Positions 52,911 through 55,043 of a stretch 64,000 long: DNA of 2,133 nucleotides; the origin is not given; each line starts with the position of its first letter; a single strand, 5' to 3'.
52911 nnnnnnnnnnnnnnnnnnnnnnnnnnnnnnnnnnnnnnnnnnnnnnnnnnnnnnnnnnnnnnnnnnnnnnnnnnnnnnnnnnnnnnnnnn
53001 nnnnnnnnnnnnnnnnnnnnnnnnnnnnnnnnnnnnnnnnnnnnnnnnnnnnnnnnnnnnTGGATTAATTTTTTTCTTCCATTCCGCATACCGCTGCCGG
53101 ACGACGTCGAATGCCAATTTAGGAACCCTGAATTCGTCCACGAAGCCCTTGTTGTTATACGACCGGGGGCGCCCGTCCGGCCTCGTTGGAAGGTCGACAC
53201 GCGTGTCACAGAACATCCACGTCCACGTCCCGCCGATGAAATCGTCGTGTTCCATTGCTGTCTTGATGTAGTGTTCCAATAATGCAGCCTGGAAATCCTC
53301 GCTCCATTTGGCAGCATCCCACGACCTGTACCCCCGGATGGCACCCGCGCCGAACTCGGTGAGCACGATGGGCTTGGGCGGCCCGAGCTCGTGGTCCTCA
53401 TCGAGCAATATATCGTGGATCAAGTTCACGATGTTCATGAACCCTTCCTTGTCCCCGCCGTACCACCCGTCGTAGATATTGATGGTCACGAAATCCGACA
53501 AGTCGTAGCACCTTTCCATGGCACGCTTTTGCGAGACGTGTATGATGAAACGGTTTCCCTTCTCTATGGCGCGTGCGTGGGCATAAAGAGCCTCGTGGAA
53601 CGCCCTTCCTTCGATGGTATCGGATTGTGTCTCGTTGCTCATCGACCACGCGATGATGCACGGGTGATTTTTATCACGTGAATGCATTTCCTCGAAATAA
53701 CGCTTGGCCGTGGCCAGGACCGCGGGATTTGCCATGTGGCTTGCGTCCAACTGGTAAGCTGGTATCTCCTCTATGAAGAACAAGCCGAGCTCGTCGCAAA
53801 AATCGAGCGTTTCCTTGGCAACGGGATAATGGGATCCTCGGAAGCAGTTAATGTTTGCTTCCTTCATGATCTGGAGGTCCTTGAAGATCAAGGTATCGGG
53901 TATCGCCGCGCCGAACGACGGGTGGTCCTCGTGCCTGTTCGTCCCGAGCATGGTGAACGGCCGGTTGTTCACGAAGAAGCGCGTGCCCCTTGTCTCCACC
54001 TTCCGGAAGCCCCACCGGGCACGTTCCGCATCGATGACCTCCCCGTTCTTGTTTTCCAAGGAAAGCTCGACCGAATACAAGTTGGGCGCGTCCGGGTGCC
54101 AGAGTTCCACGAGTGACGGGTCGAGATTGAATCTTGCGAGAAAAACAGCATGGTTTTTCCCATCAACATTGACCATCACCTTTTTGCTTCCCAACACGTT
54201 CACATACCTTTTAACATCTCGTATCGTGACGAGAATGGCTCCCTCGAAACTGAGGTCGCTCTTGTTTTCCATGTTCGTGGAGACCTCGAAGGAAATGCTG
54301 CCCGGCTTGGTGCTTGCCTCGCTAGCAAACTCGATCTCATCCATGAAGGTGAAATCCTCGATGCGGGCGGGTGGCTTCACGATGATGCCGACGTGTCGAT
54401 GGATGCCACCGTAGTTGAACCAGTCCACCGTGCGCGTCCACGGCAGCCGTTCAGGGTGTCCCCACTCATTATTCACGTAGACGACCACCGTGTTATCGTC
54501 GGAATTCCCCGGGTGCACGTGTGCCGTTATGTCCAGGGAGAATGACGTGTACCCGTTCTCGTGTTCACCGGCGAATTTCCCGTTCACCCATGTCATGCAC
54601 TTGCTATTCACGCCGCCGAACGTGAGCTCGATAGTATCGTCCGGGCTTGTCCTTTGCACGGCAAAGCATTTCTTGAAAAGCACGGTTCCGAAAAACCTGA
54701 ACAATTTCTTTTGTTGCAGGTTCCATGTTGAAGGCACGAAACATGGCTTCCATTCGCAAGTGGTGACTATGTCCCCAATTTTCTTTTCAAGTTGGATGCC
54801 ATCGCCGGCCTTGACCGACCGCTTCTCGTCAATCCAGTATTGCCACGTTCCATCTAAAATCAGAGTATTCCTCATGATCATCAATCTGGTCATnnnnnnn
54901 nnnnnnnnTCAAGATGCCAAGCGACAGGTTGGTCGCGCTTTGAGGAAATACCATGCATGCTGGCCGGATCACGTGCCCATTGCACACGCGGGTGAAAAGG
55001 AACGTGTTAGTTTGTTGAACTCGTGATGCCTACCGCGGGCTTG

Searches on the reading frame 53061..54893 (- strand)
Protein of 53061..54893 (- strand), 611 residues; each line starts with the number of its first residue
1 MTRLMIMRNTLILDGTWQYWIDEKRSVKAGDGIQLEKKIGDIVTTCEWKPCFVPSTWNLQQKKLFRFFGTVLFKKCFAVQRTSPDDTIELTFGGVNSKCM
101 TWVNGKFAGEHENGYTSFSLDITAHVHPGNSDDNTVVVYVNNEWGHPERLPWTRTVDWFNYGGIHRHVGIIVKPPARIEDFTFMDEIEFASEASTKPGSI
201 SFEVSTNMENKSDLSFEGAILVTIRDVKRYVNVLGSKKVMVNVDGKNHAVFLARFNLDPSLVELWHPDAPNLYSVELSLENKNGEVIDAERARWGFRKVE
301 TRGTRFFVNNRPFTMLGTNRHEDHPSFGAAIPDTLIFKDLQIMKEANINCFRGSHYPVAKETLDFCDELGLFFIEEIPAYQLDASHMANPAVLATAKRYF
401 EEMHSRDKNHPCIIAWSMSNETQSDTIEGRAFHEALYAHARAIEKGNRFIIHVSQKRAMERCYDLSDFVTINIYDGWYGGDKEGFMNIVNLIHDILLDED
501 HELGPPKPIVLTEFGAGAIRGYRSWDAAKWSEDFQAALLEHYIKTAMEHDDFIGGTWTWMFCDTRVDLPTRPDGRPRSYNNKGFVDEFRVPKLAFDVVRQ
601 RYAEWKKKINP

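Call 40: search_protein_families(library=ncbifam, proteins=[window:53061-54893:-], max_evalue=0.001)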
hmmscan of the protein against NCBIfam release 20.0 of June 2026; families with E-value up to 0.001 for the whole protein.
window:53061-54893:- (611 aa): 11 families
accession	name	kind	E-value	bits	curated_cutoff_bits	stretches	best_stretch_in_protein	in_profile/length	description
NF007538.0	PRK10150.1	equivalog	4.4e-76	256.5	544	1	8-606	10-599/607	beta-glucuronidase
NF041462.1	GalA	equivalog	1.3e-57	195.5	900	1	73-600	86-569/763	beta-galactosidase GalA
NF052611.1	beta_gal_Bga2A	equivalog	6e-55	186.7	999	1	73-423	117-459/1007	beta-galactosidase, LacZ type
NF050095.1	BetGlucuronLacZ4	equivalog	7.3e-55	186.3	950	1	51-589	39-569/666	beta-glucuronidase LacZ4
NF007074.0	PRK09525.1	subfamily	3.5e-49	167.4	1221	1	74-441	125-477/1027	beta-galactosidase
NF007666.0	PRK10340.1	equivalog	2.2e-48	164.8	1284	1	70-424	110-452/1030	beta-galactosidase subunit alpha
NF049891.1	Bet1-4galacdseBT4156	equivalog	4.7e-47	160.5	1700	1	70-429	78-415/946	exo-beta-1,4-galactosidase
NF041463.1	GalB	equivalog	1.6e-44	152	900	1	67-476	132-534/869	beta-galactosidase GalB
NF041100.1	betagal_LacZ_Ttogales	equivalog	7.9e-39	133.1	2000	1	70-434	109-451/1090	beta-galactosidase LacZ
NF049877.1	GlucurArabfur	equivalog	8.6e-26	89.8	1800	1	8-606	367-942/1400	beta-d-glucuronidase/beta-L-arabinofuranosidase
NF049890.1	Bet1-4galacdseBT4151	equivalog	5.9e-16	57.6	1500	1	67-424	105-452/952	exo-beta-1,4-galactosidase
